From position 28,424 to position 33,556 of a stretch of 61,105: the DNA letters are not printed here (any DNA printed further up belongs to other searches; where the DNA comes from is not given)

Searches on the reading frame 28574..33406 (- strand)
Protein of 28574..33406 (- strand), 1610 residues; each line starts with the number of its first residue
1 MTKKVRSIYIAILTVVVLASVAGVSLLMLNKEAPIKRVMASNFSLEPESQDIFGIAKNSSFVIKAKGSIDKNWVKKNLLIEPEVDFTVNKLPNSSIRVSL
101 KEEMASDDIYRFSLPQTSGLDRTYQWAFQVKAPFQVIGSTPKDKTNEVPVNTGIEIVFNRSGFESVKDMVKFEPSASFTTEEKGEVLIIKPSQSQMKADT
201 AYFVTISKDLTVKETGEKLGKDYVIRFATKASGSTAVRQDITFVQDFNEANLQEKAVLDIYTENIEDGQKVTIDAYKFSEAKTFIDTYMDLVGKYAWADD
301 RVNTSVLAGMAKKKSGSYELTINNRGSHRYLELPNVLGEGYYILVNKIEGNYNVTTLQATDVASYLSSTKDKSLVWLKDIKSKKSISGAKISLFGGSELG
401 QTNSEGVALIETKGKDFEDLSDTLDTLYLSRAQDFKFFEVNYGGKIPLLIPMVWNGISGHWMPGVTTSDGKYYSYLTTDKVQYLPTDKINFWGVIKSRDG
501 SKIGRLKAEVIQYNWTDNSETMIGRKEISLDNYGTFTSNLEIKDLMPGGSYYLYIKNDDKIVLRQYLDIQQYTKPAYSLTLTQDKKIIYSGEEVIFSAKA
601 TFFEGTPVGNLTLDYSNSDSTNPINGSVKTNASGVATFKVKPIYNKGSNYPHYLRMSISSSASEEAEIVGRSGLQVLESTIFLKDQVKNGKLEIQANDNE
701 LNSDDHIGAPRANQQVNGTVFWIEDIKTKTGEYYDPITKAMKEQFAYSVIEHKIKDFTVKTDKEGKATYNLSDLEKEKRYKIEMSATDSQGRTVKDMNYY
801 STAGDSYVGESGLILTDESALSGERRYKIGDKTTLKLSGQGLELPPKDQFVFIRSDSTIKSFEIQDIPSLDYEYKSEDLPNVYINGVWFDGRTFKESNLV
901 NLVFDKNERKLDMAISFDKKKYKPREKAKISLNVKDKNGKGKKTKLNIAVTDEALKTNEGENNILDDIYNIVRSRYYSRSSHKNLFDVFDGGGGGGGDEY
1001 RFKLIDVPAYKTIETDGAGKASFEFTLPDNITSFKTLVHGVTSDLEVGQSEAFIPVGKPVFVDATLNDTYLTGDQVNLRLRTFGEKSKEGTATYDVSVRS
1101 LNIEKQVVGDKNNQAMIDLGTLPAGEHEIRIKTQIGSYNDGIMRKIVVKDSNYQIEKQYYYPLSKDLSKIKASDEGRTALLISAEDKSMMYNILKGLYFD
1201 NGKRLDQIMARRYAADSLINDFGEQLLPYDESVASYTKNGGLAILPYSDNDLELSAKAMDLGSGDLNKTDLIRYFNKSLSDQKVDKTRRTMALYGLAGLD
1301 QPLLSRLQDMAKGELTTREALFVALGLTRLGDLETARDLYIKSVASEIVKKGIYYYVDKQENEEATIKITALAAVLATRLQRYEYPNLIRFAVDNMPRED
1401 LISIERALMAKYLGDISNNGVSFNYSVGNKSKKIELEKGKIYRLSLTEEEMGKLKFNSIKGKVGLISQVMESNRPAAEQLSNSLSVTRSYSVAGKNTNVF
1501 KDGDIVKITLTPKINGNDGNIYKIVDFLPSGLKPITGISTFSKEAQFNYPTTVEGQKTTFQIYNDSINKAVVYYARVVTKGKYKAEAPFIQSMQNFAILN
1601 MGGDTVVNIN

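Call 68: search_protein_families(library=pfam, proteins=[window:28574-33406:-], max_evalue=0.00001)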
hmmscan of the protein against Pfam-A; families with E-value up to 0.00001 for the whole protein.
window:28574-33406:- (1610 aa): 5 families
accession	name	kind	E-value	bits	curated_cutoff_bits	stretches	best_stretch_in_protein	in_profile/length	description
PF00207.28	A2M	-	5e-09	36.3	21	1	1013-1088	7-84/92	Alpha-2-macroglobulin family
PF13205.12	Big_5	-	3.4e-07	31.4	23.6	1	132-229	3-105/105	Bacterial Ig-like domain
PF01835.25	MG2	-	5.1e-07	30.4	32.8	0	474-559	2-84/96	MG2 domain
PF17973.7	bMG10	-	1.8e-06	28.6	26.2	1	1484-1593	2-127/131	Bacterial Alpha-2-macroglobulin MG10 domain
PF11974.14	bMG3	-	2.5e-06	27.8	34.9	0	360-440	2-85/103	Bacterial alpha-2-macroglobulin MG3 domain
